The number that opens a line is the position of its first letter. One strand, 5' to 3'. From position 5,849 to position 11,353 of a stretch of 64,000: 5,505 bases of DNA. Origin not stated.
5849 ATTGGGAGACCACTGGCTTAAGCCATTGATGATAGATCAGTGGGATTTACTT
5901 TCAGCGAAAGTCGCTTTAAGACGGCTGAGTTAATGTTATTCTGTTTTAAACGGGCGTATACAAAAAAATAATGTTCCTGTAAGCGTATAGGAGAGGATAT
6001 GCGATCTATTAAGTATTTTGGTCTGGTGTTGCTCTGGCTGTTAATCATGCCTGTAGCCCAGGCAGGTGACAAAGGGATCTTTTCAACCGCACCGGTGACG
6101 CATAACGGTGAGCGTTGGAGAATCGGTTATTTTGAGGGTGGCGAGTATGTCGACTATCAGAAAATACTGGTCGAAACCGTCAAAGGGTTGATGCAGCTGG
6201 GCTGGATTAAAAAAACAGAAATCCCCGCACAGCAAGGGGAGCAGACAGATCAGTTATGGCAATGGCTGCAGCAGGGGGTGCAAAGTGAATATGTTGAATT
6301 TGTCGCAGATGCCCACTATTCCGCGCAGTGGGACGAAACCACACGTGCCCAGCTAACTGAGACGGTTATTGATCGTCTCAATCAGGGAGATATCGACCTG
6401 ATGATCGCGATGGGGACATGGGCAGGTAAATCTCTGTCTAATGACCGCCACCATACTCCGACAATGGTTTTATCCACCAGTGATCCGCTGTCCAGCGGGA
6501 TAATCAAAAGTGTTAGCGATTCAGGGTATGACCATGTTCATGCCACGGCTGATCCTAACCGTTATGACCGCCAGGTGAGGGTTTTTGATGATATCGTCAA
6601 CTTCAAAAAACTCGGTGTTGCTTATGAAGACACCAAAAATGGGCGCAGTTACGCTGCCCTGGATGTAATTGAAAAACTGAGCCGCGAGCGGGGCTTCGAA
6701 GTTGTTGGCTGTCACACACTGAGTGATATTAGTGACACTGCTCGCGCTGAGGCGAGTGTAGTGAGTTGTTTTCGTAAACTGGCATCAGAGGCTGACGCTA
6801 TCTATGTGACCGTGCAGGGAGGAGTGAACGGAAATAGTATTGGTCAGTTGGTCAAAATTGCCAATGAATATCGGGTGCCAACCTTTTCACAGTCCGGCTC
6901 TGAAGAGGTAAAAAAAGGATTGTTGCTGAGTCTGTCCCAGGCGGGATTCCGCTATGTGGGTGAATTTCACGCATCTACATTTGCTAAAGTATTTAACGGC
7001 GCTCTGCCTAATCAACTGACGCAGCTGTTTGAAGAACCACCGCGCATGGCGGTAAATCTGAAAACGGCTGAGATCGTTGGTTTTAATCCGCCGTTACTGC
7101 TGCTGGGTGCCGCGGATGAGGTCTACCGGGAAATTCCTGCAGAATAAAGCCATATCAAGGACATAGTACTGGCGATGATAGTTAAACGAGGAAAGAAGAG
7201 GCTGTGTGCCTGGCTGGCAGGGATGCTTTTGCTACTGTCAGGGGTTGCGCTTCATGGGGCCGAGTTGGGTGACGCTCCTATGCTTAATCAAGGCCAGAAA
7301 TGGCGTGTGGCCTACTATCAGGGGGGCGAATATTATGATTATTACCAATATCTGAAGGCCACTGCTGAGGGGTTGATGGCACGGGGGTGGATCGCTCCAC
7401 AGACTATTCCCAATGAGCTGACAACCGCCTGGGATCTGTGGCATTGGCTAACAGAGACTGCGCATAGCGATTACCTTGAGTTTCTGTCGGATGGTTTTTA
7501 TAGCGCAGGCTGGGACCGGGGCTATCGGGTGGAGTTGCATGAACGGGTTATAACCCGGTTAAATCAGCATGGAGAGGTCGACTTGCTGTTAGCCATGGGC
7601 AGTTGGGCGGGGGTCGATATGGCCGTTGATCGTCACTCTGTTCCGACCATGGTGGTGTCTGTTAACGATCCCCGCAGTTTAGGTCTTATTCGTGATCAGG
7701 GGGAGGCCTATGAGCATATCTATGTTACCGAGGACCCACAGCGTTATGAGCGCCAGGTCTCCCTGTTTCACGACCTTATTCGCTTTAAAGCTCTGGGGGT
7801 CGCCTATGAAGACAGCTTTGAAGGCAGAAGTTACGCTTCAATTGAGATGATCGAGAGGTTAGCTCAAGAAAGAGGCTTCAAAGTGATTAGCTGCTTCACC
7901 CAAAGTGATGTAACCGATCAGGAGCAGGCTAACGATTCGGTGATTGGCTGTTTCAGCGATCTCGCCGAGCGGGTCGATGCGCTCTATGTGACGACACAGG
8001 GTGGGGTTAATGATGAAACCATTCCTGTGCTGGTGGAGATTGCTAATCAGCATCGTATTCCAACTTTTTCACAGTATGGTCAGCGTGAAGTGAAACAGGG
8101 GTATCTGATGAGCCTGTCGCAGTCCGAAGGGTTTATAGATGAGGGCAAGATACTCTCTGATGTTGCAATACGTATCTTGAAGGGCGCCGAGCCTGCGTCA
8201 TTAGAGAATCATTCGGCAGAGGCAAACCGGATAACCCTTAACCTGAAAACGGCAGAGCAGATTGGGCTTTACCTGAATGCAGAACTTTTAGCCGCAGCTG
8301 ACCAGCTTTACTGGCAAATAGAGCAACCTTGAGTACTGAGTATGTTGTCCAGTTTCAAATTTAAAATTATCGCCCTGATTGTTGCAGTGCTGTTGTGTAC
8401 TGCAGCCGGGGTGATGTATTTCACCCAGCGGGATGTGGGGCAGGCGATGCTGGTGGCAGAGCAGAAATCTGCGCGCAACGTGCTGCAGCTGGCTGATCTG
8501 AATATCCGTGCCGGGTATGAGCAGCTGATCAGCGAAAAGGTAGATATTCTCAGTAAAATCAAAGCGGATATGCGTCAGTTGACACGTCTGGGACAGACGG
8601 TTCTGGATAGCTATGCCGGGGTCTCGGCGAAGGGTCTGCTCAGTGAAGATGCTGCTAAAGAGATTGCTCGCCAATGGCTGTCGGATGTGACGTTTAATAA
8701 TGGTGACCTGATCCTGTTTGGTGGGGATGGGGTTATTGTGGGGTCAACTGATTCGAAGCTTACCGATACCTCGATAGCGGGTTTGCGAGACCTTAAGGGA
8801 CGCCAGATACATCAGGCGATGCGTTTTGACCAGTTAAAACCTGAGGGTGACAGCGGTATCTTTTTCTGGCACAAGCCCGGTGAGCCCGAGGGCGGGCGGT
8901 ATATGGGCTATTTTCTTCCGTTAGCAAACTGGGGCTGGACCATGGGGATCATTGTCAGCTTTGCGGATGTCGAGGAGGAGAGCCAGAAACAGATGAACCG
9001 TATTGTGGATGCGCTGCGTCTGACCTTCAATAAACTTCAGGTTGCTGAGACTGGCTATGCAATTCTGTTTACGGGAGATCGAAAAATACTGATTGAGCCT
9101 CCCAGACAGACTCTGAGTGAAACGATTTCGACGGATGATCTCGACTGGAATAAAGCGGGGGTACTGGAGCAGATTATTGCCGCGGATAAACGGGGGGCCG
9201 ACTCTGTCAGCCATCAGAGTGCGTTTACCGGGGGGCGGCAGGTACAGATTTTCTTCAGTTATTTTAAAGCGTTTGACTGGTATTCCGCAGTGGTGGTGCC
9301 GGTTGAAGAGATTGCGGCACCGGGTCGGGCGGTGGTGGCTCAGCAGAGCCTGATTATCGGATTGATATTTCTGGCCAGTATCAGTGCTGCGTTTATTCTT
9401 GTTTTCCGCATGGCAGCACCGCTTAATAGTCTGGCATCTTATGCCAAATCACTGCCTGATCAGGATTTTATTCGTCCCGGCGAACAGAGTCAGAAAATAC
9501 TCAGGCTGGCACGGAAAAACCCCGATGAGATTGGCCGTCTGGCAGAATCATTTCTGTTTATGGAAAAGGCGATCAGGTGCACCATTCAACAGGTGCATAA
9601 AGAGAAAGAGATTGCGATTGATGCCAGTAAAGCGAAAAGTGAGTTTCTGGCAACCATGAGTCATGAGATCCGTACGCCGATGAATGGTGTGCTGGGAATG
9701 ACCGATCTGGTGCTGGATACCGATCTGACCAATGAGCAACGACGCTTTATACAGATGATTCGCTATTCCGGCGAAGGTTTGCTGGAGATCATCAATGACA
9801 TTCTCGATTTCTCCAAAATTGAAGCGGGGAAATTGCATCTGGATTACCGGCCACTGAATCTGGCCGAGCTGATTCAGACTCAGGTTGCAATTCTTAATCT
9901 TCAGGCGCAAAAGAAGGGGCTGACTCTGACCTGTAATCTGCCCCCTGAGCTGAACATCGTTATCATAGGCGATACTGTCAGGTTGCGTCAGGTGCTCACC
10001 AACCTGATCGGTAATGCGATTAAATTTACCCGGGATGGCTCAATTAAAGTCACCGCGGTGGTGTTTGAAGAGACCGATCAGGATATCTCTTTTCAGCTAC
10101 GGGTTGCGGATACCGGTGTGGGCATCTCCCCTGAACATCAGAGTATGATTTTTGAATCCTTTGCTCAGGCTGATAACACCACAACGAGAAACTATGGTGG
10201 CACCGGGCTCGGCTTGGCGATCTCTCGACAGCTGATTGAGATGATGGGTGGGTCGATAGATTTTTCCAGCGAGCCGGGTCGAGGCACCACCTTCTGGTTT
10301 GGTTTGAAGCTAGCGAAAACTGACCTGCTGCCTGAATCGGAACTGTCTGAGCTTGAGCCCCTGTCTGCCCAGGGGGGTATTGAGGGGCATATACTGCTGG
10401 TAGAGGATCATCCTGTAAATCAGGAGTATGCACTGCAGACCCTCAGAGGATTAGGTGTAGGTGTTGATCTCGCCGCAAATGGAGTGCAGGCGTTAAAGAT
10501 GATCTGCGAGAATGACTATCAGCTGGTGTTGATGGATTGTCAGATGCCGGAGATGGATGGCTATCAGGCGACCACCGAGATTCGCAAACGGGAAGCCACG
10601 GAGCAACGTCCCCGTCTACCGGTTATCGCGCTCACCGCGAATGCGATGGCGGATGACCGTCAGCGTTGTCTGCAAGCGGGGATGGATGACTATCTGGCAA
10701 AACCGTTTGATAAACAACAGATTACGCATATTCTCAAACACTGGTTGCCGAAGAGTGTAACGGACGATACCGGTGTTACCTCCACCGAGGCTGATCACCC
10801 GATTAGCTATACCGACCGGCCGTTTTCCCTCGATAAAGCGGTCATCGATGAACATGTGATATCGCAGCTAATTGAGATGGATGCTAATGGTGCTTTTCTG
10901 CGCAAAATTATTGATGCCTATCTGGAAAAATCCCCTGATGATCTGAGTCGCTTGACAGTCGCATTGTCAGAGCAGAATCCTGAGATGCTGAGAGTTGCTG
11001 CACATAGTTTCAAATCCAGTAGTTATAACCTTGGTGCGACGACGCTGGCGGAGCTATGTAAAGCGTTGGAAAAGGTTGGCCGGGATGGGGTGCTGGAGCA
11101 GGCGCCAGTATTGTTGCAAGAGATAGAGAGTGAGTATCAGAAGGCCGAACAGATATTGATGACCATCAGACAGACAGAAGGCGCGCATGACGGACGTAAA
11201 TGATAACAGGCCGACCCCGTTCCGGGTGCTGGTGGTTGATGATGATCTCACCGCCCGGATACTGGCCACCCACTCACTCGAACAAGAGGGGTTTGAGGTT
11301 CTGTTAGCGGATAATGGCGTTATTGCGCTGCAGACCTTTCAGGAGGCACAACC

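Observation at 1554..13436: Candidate self-contained signal system: racemase + putative ligase + exporter + two orphan binding proteins + hybrid kinase + c-di-GMP output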

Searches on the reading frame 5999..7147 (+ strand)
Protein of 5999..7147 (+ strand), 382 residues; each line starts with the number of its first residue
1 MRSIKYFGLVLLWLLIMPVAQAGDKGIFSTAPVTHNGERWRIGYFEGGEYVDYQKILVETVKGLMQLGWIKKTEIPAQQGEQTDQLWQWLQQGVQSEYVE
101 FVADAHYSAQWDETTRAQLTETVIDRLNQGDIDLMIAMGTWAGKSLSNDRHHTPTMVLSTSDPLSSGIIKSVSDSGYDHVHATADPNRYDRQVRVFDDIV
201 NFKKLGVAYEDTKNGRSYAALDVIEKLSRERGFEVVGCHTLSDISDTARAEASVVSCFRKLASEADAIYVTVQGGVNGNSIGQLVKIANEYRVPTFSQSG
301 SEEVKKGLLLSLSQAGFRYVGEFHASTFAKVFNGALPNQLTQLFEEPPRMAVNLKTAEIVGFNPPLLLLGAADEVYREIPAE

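Call 3: search_protein_families(library=pfam, proteins=[window:5999-7147:+], max_evalue=0.001)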
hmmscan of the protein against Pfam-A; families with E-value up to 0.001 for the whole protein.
window:5999-7147:+ (382 aa): 1 family
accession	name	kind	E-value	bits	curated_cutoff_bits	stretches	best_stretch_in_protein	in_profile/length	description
PF04392.18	ABC_sub_bind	-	6.7e-15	55.5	25.9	1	90-373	20-290/293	ABC transporter substrate binding protein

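Call 4: search_protein_families(library=ncbifam, proteins=[window:5999-7147:+], max_evalue=0.01)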
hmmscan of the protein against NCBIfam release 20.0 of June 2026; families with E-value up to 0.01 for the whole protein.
window:5999-7147:+ (382 aa): 1 family
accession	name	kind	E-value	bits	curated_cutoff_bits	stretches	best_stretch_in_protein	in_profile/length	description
NF041285.1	ABC_SBP_TrpX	equivalog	4.5e-17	62.1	390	1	121-365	81-314/322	tryptophan ABC transporter substrate-binding protein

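Call 29: search_solved_structures(query=window:5999-7147:+, max_evalue=0.001)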
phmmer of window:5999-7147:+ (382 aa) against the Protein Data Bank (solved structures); distinct sequences matched with E-value up to 0.001: 3.
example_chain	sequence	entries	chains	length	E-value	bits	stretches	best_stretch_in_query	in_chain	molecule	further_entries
3lkv_A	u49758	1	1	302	1.2e-10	44.2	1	131-372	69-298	uncharacterized CONSERVED DOMAIN PROTEIN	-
6hni_A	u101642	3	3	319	3e-09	39.5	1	119-361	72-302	ABC-type transport system, sugar-family extracellular solute-binding protein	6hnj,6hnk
3lft_A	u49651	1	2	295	2.5e-05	26.7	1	107-373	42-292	uncharacterized protein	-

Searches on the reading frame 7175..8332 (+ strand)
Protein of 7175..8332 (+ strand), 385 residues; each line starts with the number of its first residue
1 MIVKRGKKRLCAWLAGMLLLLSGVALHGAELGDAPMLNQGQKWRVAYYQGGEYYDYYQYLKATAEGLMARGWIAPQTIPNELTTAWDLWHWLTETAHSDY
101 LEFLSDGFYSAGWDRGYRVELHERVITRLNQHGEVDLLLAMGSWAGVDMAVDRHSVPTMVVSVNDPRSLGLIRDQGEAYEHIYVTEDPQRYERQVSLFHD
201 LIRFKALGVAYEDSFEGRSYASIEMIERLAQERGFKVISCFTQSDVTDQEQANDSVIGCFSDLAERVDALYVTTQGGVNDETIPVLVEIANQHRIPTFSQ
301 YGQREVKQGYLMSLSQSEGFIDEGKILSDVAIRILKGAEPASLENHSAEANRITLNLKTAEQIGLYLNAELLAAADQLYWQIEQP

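Call 3: search_protein_families(library=pfam, proteins=[window:7175-8332:+], max_evalue=0.001)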
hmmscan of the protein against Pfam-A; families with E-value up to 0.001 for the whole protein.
window:7175-8332:+ (385 aa): 1 family
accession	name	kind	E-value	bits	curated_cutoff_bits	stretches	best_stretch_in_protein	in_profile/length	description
PF04392.18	ABC_sub_bind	-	3e-19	69.8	25.9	1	132-377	58-291/293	ABC transporter substrate binding protein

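Call 4: search_protein_families(library=ncbifam, proteins=[window:7175-8332:+], max_evalue=0.01)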
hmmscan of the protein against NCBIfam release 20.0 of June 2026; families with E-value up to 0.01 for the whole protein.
window:7175-8332:+ (385 aa): 1 family
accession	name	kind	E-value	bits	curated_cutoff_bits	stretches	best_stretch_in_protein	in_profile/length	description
NF041285.1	ABC_SBP_TrpX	equivalog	8.4e-19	67.8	390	1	134-375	91-321/322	tryptophan ABC transporter substrate-binding protein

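Call 30: search_solved_structures(query=window:7175-8332:+, max_evalue=0.001)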
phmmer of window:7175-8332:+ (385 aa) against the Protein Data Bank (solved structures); distinct sequences matched with E-value up to 0.001: 3.
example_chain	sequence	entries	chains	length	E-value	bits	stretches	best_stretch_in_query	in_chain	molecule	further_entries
3lkv_A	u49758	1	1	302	2.3e-11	46.8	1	136-375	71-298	uncharacterized CONSERVED DOMAIN PROTEIN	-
6hni_A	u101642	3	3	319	3e-09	39.9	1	136-357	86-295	ABC-type transport system, sugar-family extracellular solute-binding protein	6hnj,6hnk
3lft_A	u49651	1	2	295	1.2e-07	34.6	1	135-377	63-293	uncharacterized protein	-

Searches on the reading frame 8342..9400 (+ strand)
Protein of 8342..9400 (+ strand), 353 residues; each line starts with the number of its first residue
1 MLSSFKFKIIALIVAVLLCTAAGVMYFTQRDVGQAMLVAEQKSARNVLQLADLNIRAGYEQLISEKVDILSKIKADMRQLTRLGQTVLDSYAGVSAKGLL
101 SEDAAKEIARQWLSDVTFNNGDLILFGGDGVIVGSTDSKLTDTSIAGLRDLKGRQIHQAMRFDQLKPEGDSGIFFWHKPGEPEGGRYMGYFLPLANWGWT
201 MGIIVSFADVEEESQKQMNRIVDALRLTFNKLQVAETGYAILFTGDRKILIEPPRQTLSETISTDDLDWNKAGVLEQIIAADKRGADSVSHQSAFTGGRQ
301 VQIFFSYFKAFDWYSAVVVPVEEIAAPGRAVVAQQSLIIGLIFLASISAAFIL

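Call 72: search_solved_structures(query=window:8342-9400:+, max_evalue=0.01)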
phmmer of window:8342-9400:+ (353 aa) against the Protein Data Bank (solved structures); distinct sequences matched with E-value up to 0.01: 4.
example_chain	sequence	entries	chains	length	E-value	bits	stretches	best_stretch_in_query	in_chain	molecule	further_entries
5g4y_A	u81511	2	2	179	2.4e-06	30.4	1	80-217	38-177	Methyl-accepting chemotaxis sensory transducer with Cache sensor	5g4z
2qhk_A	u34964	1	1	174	0.0002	24.1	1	61-217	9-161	Methyl-accepting chemotaxis protein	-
4k08_A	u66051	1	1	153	0.00022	24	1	70-209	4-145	Methyl-accepting chemotaxis sensory transducer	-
4exo_A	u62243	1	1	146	0.0062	19.2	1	62-205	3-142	Methyl-accepting chemotaxis protein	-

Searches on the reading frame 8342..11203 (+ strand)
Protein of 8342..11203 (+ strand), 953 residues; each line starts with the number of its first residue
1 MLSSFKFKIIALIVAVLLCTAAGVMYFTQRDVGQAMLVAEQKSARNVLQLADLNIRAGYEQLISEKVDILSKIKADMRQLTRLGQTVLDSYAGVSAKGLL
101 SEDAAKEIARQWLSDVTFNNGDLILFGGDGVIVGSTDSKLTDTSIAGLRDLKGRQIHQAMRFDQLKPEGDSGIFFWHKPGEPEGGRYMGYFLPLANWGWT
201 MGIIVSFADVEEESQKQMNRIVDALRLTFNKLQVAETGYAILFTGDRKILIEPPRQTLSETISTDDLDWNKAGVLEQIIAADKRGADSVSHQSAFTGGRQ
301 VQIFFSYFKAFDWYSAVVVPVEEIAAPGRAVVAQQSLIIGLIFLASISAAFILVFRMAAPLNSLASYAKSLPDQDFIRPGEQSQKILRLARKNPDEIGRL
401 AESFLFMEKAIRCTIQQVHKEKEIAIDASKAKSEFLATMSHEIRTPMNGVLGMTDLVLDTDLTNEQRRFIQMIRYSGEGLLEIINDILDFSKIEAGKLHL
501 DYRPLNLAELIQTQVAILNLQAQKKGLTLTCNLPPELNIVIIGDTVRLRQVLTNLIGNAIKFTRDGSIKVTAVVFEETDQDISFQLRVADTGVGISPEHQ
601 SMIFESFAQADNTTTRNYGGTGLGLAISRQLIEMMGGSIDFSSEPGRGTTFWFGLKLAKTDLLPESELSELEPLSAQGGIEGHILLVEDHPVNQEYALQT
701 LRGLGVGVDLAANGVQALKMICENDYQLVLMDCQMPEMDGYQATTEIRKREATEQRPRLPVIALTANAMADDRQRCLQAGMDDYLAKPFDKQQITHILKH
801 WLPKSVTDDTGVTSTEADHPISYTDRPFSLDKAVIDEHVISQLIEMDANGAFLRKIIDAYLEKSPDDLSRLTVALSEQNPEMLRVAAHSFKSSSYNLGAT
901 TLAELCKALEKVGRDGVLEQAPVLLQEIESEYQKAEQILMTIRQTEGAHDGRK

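Call 3: search_protein_families(library=pfam, proteins=[window:8342-11203:+], max_evalue=0.001)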
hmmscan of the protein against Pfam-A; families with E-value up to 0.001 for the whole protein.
window:8342-11203:+ (953 aa): 7 families
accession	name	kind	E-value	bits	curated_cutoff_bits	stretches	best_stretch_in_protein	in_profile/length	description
PF02518.31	HATPase_c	-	2.1e-31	109.1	26.4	1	543-658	1-110/111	Histidine kinase-, DNA gyrase B-, and HSP90-like ATPase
PF00072.30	Response_reg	-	7.9e-31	107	30.2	1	684-798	1-110/111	Response regulator receiver domain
PF08269.17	dCache_2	-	3.9e-29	102.2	26.5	1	29-324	2-297/298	Cache domain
PF00512.31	HisKA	-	3.8e-22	78.5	26.9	1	431-496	1-66/66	His Kinase A (phospho-acceptor) domain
PF01627.28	Hpt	-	1.4e-12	48.1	24.6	1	856-937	2-83/84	Hpt domain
PF17200.10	sCache_2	-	6.6e-10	39.6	25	1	76-217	8-152/155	Single Cache domain 2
PF17201.10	Cache_3-Cache_2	-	2.3e-08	34.1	27.7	1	221-331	187-296/299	Cache 3/Cache 2 fusion domain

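Call 4: search_protein_families(library=ncbifam, proteins=[window:8342-11203:+], max_evalue=0.01)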
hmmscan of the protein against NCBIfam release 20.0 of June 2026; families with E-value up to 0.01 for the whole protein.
window:8342-11203:+ (953 aa): 159 families (the best 25 are shown)
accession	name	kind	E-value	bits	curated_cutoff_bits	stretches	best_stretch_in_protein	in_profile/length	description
TIGR02956.1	TMAO_torS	equivalog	2.5e-130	436.3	676.5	1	419-937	451-962/967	TMAO reductase system sensor histidine kinase/response regulator TorS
NF008318.0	PRK11107.1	equivalog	4.8e-123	412.1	890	2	421-701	282-556/920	two-component sensor histidine kinase BarA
NF008302.0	PRK11091.1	equivalog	1.1e-104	351.2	838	1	420-940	271-770/779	aerobic respiration two-component sensor histidine kinase ArcB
NF011874.0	PRK15347.1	equivalog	4.8e-99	332.6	852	2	303-659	266-616/921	two component system sensor kinase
NF041947.1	LuxQ_Vibrio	equivalog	1.3e-96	324.3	1200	1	416-801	456-838/843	quorum-sensing autoinducer 2 sensor kinase/phosphatase LuxQ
NF045901.1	HisKinLetSLeg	equivalog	4.8e-94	316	1650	2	408-660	274-521/906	two-component system sensor histidine kinase LetS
NF008099.0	PRK10841.1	equivalog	3.7e-90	303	920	2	423-661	461-694/949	two-component system sensor histidine kinase RcsC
NF038297.2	hybrid_HK_HrmK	equivalog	3.4e-81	273.7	725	1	427-800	230-606/607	hybrid histidine kinase/response regulator HrmK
NF008543.0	PRK11466.1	equivalog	2.4e-72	244.1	982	1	425-912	437-884/914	TMAO reductase system sensor histidine kinase/response regulator TorS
NF007420.1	PRK09959.1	equivalog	5.7e-68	229.5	1995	1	412-792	692-1064/1197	acid-sensing system histidine kinase EvgS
NF046044.1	PnpS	equivalog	1.9e-56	191.7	400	1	429-655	167-389/390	two-component system histidine kinase PnpS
NF047465.1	hybrid_HK_LvrA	exception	9.3e-54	182.7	1200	1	414-795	187-577/819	hybrid histidine kinase/response regulator LvrA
NF041832.1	near_NosP_CTERM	subfamily_domain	1.3e-46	159.4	400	1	428-801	3-369/370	NahK/ErcS family hybrid sensor histidine kinase/response regulator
NF033092.0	HK_WalK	equivalog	1.9e-46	158.9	725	1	430-655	370-592/594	cell wall metabolism sensor histidine kinase WalK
NF041880.1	EPS_EpsF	equivalog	1.1e-45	156.1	900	2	415-652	257-488/492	response regulator EpsF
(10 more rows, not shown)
